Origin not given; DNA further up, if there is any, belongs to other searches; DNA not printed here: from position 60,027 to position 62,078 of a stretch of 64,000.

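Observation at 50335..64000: Non-canonical MSHA/T2SS-hybrid type IV filament system (the main candidate for a new system)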

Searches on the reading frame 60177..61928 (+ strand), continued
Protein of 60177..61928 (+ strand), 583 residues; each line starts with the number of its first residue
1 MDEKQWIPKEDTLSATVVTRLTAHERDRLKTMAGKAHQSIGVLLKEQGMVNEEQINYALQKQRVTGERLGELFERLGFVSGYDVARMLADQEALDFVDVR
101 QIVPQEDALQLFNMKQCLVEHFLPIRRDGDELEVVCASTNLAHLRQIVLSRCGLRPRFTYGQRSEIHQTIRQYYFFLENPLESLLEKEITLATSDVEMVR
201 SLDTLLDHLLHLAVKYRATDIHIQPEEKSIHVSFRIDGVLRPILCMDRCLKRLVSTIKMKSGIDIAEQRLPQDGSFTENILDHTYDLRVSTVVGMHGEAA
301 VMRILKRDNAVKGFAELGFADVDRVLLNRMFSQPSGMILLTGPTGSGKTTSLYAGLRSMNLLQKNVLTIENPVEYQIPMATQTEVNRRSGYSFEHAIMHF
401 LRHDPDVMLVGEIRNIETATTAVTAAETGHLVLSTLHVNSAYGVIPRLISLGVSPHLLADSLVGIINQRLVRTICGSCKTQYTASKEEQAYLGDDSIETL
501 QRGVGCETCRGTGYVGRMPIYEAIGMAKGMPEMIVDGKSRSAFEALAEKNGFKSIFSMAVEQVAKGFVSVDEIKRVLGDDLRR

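Call 41: find_related_loci(query=A3, collection=genome_contigs, flank=10000)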
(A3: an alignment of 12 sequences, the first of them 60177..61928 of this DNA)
Query A3 (583 aa) in genome_contigs; peptide patterns used: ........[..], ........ (x = any residue, [..] = any of these).
600 stretches matched a pattern (row limit reached: there are more); 589 encode a relative of the query (tblastn E <= 1e-3); the best 80 are kept; 80 distinct loci.
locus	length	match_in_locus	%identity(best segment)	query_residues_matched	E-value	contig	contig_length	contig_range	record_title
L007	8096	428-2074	36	40-577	2e-100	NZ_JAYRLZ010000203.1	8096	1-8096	MAG: Chitinimonas sp. isolate XM2_XAASGE2bin.21 NODE_4659_length_8096_cov_1.583386, whole genome shotgun sequence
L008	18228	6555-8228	36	27-576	9e-100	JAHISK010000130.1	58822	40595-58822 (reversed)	MAG: Candidatus Omnitrophota bacterium isolate MM_PC_MetaG.mb.171 MM_PC_MetaG.mb.171_k141_1843276, whole genome shotgun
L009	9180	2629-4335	34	32-583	2e-97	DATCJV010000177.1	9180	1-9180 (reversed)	MAG TPA_asm: Bacillota bacterium isolate SMAG_U7079 k141_210851, whole genome shotgun sequence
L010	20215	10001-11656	36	40-576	2e-97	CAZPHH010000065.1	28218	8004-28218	MAG TPA_asm: uncultured Phycisphaeraceae bacterium isolate SRP241326_co4_311 genome assembly, contig: NODE_2371_length_2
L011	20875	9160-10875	35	28-575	4e-97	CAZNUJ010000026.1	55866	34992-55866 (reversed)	MAG TPA_asm: uncultured Planctomycetaceae bacterium isolate SRP290908_co1_125 genome assembly, contig: NODE_581_length_5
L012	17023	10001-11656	36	42-573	2e-96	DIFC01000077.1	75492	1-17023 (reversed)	MAG TPA_asm: Deltaproteobacteria bacterium UBA5758 UBA5758_contig_16169, whole genome shotgun sequence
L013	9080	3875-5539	35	40-575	2e-96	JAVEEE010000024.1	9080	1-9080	MAG: Frankiaceae bacterium isolate BP_193 scaffold_4558652, whole genome shotgun sequence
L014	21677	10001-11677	35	40-576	1e-95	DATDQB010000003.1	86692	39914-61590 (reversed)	MAG TPA_asm: Candidatus Omnitrophota bacterium isolate SMAG_U7936 k141_567306, whole genome shotgun sequence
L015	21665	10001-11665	33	38-576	2e-95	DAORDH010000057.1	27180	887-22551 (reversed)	MAG TPA_asm: Leptospiraceae bacterium isolate AMR_MDS_0885 NODE_994_length_27180_cov_12.936184, whole genome shotgun seq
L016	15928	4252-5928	34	37-575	7e-95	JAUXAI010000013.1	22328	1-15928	MAG: bacterium isolate CSMAG_2758 CSMAG_2758_k141_584863_length_22328_cov_11.9891, whole genome shotgun sequence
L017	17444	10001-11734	35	32-576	1e-94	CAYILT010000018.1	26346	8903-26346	MAG TPA_asm: uncultured Nitrospiraceae bacterium isolate ERP119705_co22_392 genome assembly, contig: NODE_1489_length_26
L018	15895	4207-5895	34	43-583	5e-94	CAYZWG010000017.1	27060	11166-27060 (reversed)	MAG TPA_asm: uncultured Planctomycetaceae bacterium isolate SRP216583_co1_137 genome assembly, contig: NODE_1233_length_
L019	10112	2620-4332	34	32-577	3e-94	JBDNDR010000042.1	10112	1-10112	MAG: Fimbriimonadales bacterium isolate RM_bin21_OCT21 C42, whole genome shotgun sequence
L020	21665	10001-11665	33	40-578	1e-93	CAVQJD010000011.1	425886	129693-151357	MAG: uncultured Gammaproteobacteria bacterium isolate MFD09779.bin.2.64 genome assembly, contig: contig_49144, whole gen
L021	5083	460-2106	35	34-572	5e-94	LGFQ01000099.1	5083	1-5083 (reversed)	MAG: Synergistales bacterium 54_24 S_scaffold_1306, whole genome shotgun sequence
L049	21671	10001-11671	33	40-576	8e-90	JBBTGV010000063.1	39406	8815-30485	MAG: Deltaproteobacteria bacterium isolate H32-bin094_1 H32_bin094_1_000000000063, whole genome shotgun sequence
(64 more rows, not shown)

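Call 44: find_encoding_contigs(protein=P0352, flank=10000, max_places=1)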
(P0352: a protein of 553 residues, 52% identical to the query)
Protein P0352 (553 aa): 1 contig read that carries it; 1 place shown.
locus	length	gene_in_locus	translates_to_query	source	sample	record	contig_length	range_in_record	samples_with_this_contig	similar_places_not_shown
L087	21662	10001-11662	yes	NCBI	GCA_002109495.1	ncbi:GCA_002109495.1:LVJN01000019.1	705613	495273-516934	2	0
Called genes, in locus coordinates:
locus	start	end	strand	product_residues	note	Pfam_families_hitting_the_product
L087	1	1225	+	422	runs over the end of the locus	PF01595:CNNM, PF00571:CBS (weak), PF03471:CorC_HlyC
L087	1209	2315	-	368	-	PF02606:LpxK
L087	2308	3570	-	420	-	PF04413:Glycos_transf_N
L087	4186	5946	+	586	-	PF00263:Secretin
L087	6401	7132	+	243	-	PF24575:TPR_Slam, PF14559:TPR_19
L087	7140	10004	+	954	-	PF13401:AAA_22, PF01471:PG_binding_1, PF05036:SPOR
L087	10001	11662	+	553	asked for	PF05157:MshEN (weak), PF00437:T2SSE, PF25199:nSTAND_NTPase5 (faint)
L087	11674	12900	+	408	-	PF00482:T2SSF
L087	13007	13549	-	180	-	PF00132:Hexapep (weak), PF25087:GMPPB_C (faint)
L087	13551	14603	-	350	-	PF05036:SPOR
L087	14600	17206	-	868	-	PF01624:MutS_I, PF05188:MutS_II, PF05192:MutS_III, PF05190:MutS_IV, PF00488:MutS_V, PF27441:MutS_C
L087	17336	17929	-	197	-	-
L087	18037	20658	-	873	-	PF13428:TPR_14 (faint), PF14559:TPR_19 (faint), PF13414:TPR_11 (faint), PF25064:ARM_TT21_5th (faint), PF13431:TPR_17 (faint), PF03781:FGE-sulfatase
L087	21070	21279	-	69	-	-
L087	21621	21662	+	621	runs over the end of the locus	PF13432:TPR_16 (faint), PF00515:TPR_1 (faint), PF07719:TPR_2 (faint), PF13174:TPR_6 (faint), PF13176:TPR_7 (faint), PF13428:TPR_14 (faint), PF14559:TPR_19 (faint), PF13181:TPR_8 (faint)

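Call 45: find_encoding_contigs(protein=P0350, flank=10000, max_places=1)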
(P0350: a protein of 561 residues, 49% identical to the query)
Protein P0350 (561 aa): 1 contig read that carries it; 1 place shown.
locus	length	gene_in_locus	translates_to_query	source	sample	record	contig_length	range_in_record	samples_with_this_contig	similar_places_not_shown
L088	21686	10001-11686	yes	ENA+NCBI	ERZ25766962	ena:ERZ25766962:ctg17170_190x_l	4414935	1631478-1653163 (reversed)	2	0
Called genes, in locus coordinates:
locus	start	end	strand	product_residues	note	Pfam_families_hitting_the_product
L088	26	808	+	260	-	PF07963:N_methyl (weak)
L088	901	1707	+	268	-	PF07963:N_methyl (weak)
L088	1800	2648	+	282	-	PF07963:N_methyl (weak)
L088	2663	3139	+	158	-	-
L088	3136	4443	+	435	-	-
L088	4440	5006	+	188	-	-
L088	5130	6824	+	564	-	PF07660:STN (faint), PF00263:Secretin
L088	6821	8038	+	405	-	PF04733:Coatomer_E (weak), PF13428:TPR_14 (faint), PF14559:TPR_19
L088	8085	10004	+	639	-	PF13191:AAA_16 (weak), PF13401:AAA_22, PF01471:PG_binding_1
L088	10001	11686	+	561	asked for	PF05157:MshEN, PF00437:T2SSE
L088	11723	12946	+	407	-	PF00482:T2SSF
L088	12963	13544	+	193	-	-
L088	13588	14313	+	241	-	-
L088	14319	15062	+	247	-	-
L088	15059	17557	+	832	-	PF07963:N_methyl (weak)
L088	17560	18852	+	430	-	-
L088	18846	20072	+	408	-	-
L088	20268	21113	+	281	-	PF01678:DAP_epimerase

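Call 48: search_dna_similar(query=L006:13974-15686:+, collection=plasmids, mode=protein, max_rows=25)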
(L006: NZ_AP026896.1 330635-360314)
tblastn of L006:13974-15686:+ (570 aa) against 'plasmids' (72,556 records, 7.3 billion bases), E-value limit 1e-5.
The search stops at 5000 records and this limit was reached: more records match than are counted here, and every count below describes the 5000 best-scoring records only.
Records with a match: at least 5000; places in all: 7684; records where one place covers at least 80% of the query: 29.
Best place of each record, by identity: >=99% 1; <60% 4999.
By first word of the organism name: Escherichia 2270; Salmonella 529; Klebsiella 462; Pseudomonas 237; Acinetobacter 158; Vibrio 145; Shigella 144; Ralstonia 122; Bacillus 119; Serratia 106; and 163 more.
By predicted mobility (MOB-suite, as given by PLSDB): conjugative 3373; non-mobilizable 1015; mobilizable 612.
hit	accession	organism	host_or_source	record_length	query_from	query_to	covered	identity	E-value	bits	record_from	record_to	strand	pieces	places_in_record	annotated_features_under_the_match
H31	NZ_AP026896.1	Aeromonas caviae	Microbe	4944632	1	570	100%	100.0%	0e+0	1043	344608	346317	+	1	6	none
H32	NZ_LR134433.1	Legionella adelaidensis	environmental,Cooling tower water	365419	6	565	98%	49.9%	1e-153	494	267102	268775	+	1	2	GspE/PulE family protein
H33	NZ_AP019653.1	Vibrio taketomensis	-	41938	12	559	87%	54.4%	1e-102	543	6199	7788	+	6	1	none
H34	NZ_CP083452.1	Comamonas odontotermitis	cell culture,cucumber rhizosphere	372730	10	568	98%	41.4%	6e-100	339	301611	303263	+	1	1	gspE: type II secretion system ATPase GspE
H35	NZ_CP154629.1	Acetoanaerobium noterae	cell culture,Sludge of a digestion ...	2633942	4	566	99%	39.6%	4e-103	348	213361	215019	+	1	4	none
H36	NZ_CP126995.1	Acidisoma sp. PAMC 29798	cell culture,lichen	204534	35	564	93%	41.2%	5e-91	313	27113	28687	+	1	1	GspE/PulE family protein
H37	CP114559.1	Candidatus Manganitrophus sp.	activated carbon metagenome,metagenomic ...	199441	8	568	98%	37.8%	4e-83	290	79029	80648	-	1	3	ATPase, T2SS/T4P/T4SS family | prepilin-type N-terminal cleavage/methylation domain-containing ...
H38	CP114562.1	Candidatus Manganitrophus sp.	activated carbon metagenome,metagenomic ...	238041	8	568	98%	37.8%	4e-83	290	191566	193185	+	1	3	ATPase, T2SS/T4P/T4SS family | prepilin-type N-terminal cleavage/methylation domain-containing ...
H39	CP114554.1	Candidatus Manganitrophus sp.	activated carbon metagenome,metagenomic ...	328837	8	568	98%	37.8%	4e-83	290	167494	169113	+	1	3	ATPase, T2SS/T4P/T4SS family | prepilin-type N-terminal cleavage/methylation domain-containing ...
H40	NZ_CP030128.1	Indioceanicola profundi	sediment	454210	35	569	94%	38.7%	4e-82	288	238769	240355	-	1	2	ATPase, T2SS/T4P/T4SS family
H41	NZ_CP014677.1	Kozakia baliensis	palm brown sugar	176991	38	563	92%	39.3%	4e-91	314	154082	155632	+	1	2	GspE/PulE family protein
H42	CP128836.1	Rossellomorea sp. AcN35-11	-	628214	6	565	98%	36.9%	1e-78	380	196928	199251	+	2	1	GspE/PulE family protein | PilT/PilU family type 4a pilus ATPase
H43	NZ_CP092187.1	Deinococcus sp. KNUC1210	Setaria viridis,cell ...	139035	10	563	97%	36.6%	2e-78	276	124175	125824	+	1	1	ATPase, T2SS/T4P/T4SS family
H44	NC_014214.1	Allomeiothermus silvanus DSM 9946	hot spring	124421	43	563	91%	38.0%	4e-81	285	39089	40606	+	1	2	GspE/PulE family protein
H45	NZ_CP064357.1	Miltoncostaea oceani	pure culture,marine sediment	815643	8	565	98%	34.8%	5e-76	270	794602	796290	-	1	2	GspE/PulE family protein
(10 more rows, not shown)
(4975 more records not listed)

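Call 54: get_annotated_region(hit=H32, flank=12000)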
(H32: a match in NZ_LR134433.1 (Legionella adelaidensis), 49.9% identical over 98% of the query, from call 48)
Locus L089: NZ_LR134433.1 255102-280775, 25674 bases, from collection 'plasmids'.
description: Legionella adelaidensis strain NCTC12735 plasmid 24, complete sequence
organism: Legionella adelaidensis (NCBI taxid 45056)
taxonomy: Bacteria; Pseudomonadota; Gammaproteobacteria; Legionellales; Legionellaceae; Legionella; Legionella adelaidensis
host: -; source: environmental,Cooling tower water; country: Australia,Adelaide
typing (MOB-suite, as given by PLSDB): mobilizable; relaxase MOBH
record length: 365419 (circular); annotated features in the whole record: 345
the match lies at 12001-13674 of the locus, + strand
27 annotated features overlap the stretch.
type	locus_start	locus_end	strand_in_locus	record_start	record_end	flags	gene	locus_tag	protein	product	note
CDS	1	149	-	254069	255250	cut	-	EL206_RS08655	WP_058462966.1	pyridoxal phosphate-dependent aminotransferase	GO:0009058 - biosynthetic process [Evidence IEA]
CDS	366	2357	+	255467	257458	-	uvrB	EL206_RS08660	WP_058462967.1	excinuclease ABC subunit UvrB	GO:0006289 - nucleotide-excision repair [Evidence IEA]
CDS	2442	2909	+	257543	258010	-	-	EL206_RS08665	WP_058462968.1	type II secretion system protein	-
CDS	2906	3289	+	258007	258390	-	-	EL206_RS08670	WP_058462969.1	type II secretion system protein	-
CDS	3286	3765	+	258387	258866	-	-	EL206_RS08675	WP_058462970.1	competence type IV pilus minor pilin ComGF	-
CDS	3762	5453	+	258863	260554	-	-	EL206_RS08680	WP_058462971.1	type II secretion system protein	-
CDS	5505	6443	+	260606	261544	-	-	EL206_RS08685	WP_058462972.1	hypothetical protein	-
CDS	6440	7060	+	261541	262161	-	-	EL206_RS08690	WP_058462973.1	PilN domain-containing protein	-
CDS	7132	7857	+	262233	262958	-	-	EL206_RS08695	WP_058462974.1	hypothetical protein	-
CDS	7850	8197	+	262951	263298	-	-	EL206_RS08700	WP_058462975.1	hypothetical protein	-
CDS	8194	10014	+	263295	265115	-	mshL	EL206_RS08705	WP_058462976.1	pilus (MSHA type) biogenesis protein MshL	GO:0009306 - protein secretion [Evidence IEA]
CDS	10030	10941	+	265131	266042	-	-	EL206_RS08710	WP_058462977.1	AAA family ATPase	-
CDS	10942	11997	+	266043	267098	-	-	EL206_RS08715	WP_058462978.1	hypothetical protein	-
CDS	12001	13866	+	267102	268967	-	-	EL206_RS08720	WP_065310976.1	GspE/PulE family protein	GO:0009306 - protein secretion [Evidence IEA]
CDS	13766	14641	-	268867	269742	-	-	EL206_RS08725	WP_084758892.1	cytochrome c oxidase subunit 3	-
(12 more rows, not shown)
